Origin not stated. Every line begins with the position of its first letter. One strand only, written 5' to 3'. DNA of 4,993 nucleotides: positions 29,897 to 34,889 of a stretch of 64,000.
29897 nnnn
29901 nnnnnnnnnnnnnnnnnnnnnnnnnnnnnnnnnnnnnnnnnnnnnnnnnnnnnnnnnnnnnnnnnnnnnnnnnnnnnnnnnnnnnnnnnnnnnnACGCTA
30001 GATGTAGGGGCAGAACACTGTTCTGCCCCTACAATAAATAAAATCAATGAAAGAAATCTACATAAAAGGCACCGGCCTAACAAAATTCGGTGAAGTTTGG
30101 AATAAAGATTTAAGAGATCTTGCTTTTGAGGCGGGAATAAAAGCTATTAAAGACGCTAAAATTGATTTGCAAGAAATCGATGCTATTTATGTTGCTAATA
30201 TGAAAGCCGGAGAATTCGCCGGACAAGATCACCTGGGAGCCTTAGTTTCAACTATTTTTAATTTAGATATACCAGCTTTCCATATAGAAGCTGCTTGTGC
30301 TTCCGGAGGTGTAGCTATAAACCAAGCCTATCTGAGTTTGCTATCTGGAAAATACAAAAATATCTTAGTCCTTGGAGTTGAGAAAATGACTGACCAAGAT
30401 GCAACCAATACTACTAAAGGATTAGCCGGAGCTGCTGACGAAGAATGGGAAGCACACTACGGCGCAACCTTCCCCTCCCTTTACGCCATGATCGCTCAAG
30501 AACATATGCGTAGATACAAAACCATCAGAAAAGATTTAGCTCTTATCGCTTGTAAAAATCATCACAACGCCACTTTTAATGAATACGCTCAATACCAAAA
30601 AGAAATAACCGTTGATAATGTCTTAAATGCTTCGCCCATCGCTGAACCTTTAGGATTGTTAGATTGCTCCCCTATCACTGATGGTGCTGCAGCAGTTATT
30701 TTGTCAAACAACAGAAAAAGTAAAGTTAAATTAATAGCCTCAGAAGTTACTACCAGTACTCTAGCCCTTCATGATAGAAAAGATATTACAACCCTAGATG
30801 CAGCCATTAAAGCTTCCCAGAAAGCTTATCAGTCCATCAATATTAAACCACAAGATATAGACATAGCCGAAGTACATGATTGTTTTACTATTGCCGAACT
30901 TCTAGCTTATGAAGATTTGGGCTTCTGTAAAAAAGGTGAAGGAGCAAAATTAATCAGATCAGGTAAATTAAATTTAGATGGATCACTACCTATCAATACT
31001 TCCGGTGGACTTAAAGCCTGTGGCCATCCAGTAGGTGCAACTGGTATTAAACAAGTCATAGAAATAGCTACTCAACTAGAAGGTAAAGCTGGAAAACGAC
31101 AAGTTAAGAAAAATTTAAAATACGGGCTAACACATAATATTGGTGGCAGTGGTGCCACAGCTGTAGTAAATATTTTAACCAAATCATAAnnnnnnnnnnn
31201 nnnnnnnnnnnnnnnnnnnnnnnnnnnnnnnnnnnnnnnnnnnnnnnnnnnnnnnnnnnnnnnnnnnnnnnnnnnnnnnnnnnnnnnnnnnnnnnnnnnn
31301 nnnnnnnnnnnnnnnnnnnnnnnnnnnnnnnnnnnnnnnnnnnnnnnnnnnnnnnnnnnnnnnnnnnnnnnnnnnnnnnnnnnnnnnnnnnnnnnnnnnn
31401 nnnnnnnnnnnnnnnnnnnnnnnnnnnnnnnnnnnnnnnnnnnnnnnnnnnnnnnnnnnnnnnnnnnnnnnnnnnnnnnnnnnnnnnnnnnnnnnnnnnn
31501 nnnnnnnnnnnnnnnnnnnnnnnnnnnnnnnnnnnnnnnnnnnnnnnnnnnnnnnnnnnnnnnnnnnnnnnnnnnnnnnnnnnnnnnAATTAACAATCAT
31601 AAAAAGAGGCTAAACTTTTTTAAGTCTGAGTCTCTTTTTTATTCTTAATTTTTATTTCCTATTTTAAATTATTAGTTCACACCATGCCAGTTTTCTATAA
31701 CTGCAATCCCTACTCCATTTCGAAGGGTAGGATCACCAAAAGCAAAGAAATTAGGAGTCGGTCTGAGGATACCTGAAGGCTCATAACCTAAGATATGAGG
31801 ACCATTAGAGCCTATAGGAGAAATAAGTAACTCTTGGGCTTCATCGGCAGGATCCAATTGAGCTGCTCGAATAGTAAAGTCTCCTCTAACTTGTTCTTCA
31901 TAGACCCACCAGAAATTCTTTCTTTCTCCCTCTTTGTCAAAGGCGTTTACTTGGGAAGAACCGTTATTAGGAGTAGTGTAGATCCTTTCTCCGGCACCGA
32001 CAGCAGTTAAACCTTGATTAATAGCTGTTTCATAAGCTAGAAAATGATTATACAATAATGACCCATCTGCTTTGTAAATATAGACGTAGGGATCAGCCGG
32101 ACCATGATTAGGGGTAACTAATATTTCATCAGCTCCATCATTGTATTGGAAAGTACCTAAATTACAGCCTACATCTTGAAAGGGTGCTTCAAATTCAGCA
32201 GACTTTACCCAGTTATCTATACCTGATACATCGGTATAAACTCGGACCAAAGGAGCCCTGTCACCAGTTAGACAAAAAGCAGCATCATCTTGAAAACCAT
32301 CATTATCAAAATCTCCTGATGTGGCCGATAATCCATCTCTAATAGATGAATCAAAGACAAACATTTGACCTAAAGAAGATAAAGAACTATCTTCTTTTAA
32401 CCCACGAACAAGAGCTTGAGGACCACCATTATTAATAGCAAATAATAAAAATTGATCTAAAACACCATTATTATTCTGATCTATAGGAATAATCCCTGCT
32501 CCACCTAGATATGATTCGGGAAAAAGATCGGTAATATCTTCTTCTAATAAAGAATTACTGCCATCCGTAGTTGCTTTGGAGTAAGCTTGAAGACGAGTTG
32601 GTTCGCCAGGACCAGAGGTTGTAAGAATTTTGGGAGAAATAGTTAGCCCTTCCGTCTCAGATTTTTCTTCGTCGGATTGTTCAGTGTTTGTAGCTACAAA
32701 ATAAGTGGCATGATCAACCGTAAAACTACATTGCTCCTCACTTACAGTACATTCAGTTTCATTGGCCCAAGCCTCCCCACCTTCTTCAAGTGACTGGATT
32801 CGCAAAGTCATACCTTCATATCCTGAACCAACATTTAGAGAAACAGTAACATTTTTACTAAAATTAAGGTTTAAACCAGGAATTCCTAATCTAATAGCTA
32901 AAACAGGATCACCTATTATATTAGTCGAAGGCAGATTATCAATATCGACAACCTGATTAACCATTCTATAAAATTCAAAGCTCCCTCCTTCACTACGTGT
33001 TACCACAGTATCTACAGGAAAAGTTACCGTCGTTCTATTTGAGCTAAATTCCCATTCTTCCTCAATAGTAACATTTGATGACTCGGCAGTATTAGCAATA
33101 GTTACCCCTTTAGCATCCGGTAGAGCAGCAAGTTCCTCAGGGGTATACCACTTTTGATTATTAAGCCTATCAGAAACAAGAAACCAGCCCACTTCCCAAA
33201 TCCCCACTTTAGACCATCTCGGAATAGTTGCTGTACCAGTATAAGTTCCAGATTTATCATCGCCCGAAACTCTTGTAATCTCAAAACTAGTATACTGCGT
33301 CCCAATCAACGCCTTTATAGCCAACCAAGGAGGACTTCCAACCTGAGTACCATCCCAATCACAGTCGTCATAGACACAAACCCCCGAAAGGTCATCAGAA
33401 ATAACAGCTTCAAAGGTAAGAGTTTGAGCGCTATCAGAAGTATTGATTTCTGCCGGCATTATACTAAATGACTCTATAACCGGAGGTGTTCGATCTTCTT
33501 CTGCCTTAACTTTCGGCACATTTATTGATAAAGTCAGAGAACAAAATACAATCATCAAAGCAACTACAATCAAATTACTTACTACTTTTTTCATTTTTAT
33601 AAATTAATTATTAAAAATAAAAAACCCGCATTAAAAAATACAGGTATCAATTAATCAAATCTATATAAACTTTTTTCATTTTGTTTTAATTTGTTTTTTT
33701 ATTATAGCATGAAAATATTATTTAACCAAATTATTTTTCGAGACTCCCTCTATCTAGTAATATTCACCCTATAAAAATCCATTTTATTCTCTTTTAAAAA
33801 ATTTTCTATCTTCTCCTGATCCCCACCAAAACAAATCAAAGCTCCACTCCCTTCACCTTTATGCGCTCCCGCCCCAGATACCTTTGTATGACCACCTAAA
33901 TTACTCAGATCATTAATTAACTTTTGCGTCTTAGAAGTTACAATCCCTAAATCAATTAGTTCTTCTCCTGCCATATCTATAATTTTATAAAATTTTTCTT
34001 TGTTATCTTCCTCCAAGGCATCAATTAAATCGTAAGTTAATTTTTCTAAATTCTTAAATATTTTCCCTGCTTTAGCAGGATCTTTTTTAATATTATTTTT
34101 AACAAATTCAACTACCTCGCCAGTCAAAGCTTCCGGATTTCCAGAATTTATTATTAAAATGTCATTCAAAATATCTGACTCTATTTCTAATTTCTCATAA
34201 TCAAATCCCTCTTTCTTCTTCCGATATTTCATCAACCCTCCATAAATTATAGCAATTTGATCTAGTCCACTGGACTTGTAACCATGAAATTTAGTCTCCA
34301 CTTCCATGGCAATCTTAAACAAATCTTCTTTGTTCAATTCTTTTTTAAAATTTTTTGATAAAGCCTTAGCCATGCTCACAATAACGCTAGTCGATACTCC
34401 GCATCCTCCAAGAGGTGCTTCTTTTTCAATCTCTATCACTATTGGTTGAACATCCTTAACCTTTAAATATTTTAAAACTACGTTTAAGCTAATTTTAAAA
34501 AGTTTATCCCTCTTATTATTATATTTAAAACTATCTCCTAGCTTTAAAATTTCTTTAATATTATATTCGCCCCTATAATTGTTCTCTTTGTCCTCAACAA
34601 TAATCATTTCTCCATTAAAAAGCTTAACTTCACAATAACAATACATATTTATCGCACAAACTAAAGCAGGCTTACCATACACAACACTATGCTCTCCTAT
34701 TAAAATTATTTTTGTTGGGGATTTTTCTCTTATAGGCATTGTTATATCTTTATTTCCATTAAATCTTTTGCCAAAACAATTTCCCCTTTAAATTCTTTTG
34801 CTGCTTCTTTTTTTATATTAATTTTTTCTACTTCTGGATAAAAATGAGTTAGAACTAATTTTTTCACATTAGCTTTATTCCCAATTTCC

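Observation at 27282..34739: Archaeal-style mevalonate module (HMGR, HMGS, archaeal thiolase, DUF35) in a bacterium, with an inserted unknown gene and a REP palindrome inside the operon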

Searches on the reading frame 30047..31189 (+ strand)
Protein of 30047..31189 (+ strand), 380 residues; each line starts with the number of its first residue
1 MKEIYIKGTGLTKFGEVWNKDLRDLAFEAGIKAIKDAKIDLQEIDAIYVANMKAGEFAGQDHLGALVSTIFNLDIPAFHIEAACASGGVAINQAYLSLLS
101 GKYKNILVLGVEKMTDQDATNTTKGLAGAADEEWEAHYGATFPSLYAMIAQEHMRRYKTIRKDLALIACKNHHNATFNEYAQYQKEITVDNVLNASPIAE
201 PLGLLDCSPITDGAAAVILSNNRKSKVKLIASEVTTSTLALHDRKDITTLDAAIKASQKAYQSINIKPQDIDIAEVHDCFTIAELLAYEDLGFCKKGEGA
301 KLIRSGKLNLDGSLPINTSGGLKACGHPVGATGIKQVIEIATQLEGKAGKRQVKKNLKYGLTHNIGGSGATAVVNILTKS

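Call 3: search_protein_families(library=pfam, proteins=[window:30047-31189:+], max_evalue=0.01)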
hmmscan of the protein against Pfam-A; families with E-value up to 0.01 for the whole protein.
window:30047-31189:+ (380 aa): 5 families
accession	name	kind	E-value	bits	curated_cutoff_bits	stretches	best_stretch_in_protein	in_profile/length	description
PF22691.2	Thiolase_C_1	-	6e-48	162.7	28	1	236-378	4-143/144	Thiolase C-terminal domain-like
PF00108.29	Thiolase_N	-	1e-26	94.4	26.4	1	9-221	6-258/260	Thiolase, N-terminal domain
PF02803.24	Thiolase_C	-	6.9e-11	42.3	27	1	252-353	23-106/123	Thiolase, C-terminal domain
PF00109.32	ketoacyl-synt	-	4.7e-08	33.4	20.8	1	61-120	151-210/252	Beta-ketoacyl synthase, N-terminal domain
PF08545.16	ACP_syn_III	-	5.4e-08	33.1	24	1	78-116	1-39/80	3-Oxoacyl-[acyl-carrier-protein (ACP)] synthase III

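Call 4: search_protein_families(library=ncbifam, proteins=[window:30047-31189:+], max_evalue=0.01)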
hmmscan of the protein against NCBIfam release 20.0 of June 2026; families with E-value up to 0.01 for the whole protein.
window:30047-31189:+ (380 aa): 59 families (the best 25 are shown)
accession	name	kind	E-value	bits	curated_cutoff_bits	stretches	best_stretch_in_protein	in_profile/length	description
NF004720.0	PRK06064.1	subfamily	1.2e-155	518.1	420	1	1-379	1-387/389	thiolase domain-containing protein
NF053570.1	AcCoTHIOL_METTL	equivalog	5.2e-148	493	600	1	1-379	1-383/385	acetyl-CoA acetyltransferase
NF005704.0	PRK07516.1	subfamily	8e-96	321.3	412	1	2-378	2-386/389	thiolase domain-containing protein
NF009228.0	PRK12578.1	subfamily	3.9e-92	308.8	485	1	3-378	4-386/387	thiolase domain-containing protein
NF004810.0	PRK06157.1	equivalog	1.3e-90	304.4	403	1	2-376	7-392/400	acetyl-CoA acetyltransferase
NF006102.0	PRK08256.1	subfamily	2.5e-77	260.6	436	1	2-378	3-391/394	lipid-transfer protein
NF004936.0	PRK06289.1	equivalog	2.5e-76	257.1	375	1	2-379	3-403/405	acetyl-CoA acetyltransferase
NF004982.0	PRK06365.1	equivalog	6.1e-72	243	695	2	1-225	15-240/430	thiolase domain-containing protein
NF004715.0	PRK06059.1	equivalog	1.8e-64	218.1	424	1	2-372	4-395/399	lipid-transfer protein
NF053628.1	BnzsclthlBbsBGT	equivalog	3.6e-61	207.1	750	1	2-369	5-372/389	benzoylsuccinyl-CoA thiolase subunit BbsB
NF004811.0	PRK06158.1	subfamily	1.7e-59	201.7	421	1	6-378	12-379/384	acetyl-CoA acetyltransferase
NF006010.0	PRK08142.1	subfamily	7.6e-54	182.9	462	1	19-369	22-374/388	thiolase domain-containing protein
NF004721.0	PRK06065.1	equivalog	1.3e-51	175.7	455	1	3-373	11-387/393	thiolase domain-containing protein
NF006180.0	PRK08313.1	subfamily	8.5e-51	173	514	1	4-369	6-374/389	thiolase domain-containing protein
NF005892.0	PRK07855.1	subfamily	3.9e-40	137.9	469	1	6-348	10-362/390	lipid-transfer protein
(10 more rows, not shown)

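Call 49: search_solved_structures(query=window:30047-31189:+, max_evalue=1e-10, show_alignments=1)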
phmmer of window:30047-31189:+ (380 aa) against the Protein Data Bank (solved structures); distinct sequences matched with E-value up to 1e-10: 19.
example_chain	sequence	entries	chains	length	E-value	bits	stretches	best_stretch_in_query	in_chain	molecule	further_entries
6esq_A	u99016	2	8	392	1.5e-109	369.7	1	1-378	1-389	acetoacetyl-CoA thiolase | Acetyl-CoA acetyltransferase thiolase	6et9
7yvy_A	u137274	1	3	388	2.7e-96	326.1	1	2-378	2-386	Acetyl-CoA acetyltransferase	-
4yzo_A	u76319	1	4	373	1.6e-70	241.3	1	6-376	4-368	Putative acyl-CoA acyltransferase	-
7pxp_C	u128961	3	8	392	1.9e-57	198.3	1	2-368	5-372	Benzoylsuccinyl-CoA thiolase subunit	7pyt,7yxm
6hsj_A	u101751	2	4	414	2.1e-55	191.6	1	3-373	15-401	SCP2-thiolase (type-1)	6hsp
6hrv_A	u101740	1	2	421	2.2e-55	191.5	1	3-373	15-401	SCP2-thiolase (type-1)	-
4bi9_A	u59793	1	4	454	4.1e-54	187.4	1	14-378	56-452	3-KETOACYL-COA THIOLASE, PUTATIVE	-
4bia_A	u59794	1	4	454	8.4e-53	183.1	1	14-378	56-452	3-KETOACYL-COA THIOLASE, PUTATIVE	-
3zbg_A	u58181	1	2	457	3.2e-51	177.8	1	44-377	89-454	3-KETOACYL-COA THIOLASE-LIKE PROTEIN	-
3zbk_A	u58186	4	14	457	6.2e-50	173.6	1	44-377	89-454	3-KETOACYL-COA THIOLASE-LIKE PROTEIN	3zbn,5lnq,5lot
3zbl_A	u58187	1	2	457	8.2e-50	173.2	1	44-377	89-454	3-KETOACYL-COA THIOLASE-LIKE PROTEIN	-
4u4e_A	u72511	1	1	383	1.1e-33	120.2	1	13-375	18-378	Thiolase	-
9myr_A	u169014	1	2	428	3.7e-31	111.9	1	128-357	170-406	Nonspecific lipid-transfer protein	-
9skh_I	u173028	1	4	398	3e-28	102.3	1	253-378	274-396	2,4-diacetylphloroglucinol biosynthesis protein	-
5m3k_C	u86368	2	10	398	3e-28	102.3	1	253-377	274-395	2,4-diacetylphloroglucinol biosynthesis protein PhlC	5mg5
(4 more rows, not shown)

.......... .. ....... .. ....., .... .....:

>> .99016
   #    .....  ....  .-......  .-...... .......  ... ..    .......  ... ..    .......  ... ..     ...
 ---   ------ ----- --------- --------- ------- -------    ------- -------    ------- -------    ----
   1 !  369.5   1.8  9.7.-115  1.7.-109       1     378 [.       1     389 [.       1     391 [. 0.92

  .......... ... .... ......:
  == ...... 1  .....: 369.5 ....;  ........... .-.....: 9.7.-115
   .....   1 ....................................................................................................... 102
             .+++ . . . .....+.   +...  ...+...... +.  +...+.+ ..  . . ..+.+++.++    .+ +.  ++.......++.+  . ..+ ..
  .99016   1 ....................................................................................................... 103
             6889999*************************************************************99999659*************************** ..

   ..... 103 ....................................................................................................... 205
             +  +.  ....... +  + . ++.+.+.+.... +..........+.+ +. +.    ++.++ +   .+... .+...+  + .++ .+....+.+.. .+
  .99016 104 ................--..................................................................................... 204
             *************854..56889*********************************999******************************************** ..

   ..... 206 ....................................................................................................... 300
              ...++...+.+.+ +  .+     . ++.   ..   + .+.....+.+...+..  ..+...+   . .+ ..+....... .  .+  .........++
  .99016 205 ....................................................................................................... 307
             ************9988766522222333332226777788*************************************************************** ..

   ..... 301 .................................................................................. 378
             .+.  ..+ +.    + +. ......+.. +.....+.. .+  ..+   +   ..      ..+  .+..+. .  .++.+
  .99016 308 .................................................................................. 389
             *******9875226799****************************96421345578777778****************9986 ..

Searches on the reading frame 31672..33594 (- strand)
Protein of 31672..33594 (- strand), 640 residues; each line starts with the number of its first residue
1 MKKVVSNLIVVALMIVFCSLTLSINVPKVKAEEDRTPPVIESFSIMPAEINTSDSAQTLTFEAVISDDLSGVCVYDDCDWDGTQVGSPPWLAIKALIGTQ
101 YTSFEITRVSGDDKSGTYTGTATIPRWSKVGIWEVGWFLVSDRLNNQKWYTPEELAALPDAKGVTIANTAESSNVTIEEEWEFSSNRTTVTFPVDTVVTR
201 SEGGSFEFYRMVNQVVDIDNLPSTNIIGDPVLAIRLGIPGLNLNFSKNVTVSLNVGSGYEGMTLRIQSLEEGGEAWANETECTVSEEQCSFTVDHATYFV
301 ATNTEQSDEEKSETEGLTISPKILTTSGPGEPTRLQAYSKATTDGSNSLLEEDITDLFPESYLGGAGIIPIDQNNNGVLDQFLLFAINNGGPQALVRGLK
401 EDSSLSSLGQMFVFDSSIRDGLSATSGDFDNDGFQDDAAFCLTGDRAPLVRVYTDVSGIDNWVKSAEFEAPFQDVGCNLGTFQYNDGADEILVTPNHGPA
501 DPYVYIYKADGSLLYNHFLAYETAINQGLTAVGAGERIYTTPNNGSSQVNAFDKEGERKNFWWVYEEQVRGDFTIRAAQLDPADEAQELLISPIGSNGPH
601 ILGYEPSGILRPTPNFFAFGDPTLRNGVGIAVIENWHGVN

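Call 3: search_protein_families(library=pfam, proteins=[window:31672-33594:-], max_evalue=0.01)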
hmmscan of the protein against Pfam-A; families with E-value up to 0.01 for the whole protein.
window:31672-33594:- (640 aa): 1 family
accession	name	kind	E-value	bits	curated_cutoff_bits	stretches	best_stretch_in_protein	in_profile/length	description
PF13517.12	FG-GAP_3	-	0.00056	20.9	26.9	0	374-436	3-58/61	FG-GAP-like repeat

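Call 4: search_protein_families(library=ncbifam, proteins=[window:31672-33594:-], max_evalue=0.01)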
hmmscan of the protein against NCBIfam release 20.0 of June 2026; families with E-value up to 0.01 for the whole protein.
window:31672-33594:- (640 aa): 0 families

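Call 33: search_protein_families(library=phrogs, proteins=[window:31672-33594:-], max_evalue=0.1)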
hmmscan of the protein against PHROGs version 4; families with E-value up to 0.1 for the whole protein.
window:31672-33594:- (640 aa): 0 families

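Call 76: search_protein_families(library=padloc, proteins=[window:31672-33594:-], max_evalue=0.01)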
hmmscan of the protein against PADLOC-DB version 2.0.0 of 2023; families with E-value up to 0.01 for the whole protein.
window:31672-33594:- (640 aa): 0 families

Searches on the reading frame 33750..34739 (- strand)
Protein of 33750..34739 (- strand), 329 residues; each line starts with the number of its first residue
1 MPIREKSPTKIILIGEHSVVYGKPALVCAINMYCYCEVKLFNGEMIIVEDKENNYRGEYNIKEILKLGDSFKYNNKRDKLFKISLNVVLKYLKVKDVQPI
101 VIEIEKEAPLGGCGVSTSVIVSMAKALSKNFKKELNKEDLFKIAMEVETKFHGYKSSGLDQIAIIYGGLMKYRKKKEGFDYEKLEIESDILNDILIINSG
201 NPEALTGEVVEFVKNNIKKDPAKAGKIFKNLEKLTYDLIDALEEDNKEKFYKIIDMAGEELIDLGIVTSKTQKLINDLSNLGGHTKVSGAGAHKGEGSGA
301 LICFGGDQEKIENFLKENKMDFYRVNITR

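Call 3: search_protein_families(library=pfam, proteins=[window:33750-34739:-], max_evalue=0.01)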
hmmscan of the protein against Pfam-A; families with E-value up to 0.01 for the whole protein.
window:33750-34739:- (329 aa): 1 family
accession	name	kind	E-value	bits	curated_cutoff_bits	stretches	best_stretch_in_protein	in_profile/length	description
PF00288.32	GHMP_kinases_N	-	1.1e-14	54.8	22.3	1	88-168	10-87/87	GHMP kinases N terminal domain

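Call 4: search_protein_families(library=ncbifam, proteins=[window:33750-34739:-], max_evalue=0.01)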
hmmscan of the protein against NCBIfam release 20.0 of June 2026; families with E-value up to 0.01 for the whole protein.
window:33750-34739:- (329 aa): 12 families
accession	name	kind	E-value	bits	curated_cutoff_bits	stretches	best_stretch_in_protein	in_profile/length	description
TIGR00549.1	mevalon_kin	equivalog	2.8e-45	155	163.05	1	7-292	1-269/276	mevalonate kinase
NF003036.0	PRK03926.1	equivalog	5.3e-28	98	403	1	6-292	5-259/302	mevalonate kinase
TIGR01220.1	Pmev_kin_Gr_pos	equivalog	5.8e-12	45.3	165.7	1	3-195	1-198/358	phosphomevalonate kinase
NF003006.0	PRK03817.1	equivalog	3.4e-11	42.7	443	1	4-206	3-194/352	galactokinase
NF003705.0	PRK05322.1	equivalog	7e-11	41.5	385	1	7-205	24-219/388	galactokinase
TIGR00131.1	gal_kin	equivalog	4.2e-10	39.1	226.65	1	6-168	21-180/388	galactokinase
NF040957.1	Arch_PMK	equivalog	4e-08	33.1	500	1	7-321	4-303/316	phosphomevalonate kinase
NF049969.1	GlMnHpPKinHddA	equivalog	2.5e-06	27.2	600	1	21-258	27-259/338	D-glycero-D-manno-heptose 7-phosphate kinase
NF002288.1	PRK01212.1-4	equivalog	1.5e-05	24.2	194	1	87-247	66-214/303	homoserine kinase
TIGR00191.1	thrB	equivalog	4.2e-05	22.5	168.25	1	77-163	59-137/304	homoserine kinase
NF040725.1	panto_kin_Meth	equivalog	9.8e-05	21.4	380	1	91-175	78-158/286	pantoate kinase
NF003472.0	PRK05101.1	equivalog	9.8e-05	21.4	499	1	6-167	24-181/382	galactokinase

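Call 79: search_solved_structures(query=window:33750-34739:-, max_evalue=0.00001, show_alignments=1)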
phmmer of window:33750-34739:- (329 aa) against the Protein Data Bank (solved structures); distinct sequences matched with E-value up to 0.00001: 11.
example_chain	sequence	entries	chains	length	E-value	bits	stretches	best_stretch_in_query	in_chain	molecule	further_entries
1vis_A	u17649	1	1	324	6.4e-19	71.6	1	6-321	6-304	Mevalonate kinase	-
1kkh_A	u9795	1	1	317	8.1e-19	71.2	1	6-321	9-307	Mevalonate Kinase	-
2hfs_A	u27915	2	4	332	5.2e-14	55.4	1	10-291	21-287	Mevalonate kinase, putative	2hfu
2x7i_A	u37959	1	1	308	1e-09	41.4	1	7-316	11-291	MEVALONATE KINASE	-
8teb_A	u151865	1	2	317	8.3e-09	38.3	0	7-33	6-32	Mevalonate kinase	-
8tfo_A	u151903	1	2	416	2.9e-08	36.5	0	3-74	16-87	Mevalonate kinase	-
6mde_A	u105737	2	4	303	4.5e-08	35.9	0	7-40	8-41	Mevalonate kinase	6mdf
4hac_A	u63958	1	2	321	5.5e-08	35.7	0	7-40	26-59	Mevalonate kinase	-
2r3v_A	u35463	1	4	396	3.6e-07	33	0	6-40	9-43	Mevalonate kinase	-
1kvk_A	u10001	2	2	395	6e-06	29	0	6-39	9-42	mevalonate kinase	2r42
2oi2_A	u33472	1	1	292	6.8e-06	28.8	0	8-29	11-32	Mevalonate kinase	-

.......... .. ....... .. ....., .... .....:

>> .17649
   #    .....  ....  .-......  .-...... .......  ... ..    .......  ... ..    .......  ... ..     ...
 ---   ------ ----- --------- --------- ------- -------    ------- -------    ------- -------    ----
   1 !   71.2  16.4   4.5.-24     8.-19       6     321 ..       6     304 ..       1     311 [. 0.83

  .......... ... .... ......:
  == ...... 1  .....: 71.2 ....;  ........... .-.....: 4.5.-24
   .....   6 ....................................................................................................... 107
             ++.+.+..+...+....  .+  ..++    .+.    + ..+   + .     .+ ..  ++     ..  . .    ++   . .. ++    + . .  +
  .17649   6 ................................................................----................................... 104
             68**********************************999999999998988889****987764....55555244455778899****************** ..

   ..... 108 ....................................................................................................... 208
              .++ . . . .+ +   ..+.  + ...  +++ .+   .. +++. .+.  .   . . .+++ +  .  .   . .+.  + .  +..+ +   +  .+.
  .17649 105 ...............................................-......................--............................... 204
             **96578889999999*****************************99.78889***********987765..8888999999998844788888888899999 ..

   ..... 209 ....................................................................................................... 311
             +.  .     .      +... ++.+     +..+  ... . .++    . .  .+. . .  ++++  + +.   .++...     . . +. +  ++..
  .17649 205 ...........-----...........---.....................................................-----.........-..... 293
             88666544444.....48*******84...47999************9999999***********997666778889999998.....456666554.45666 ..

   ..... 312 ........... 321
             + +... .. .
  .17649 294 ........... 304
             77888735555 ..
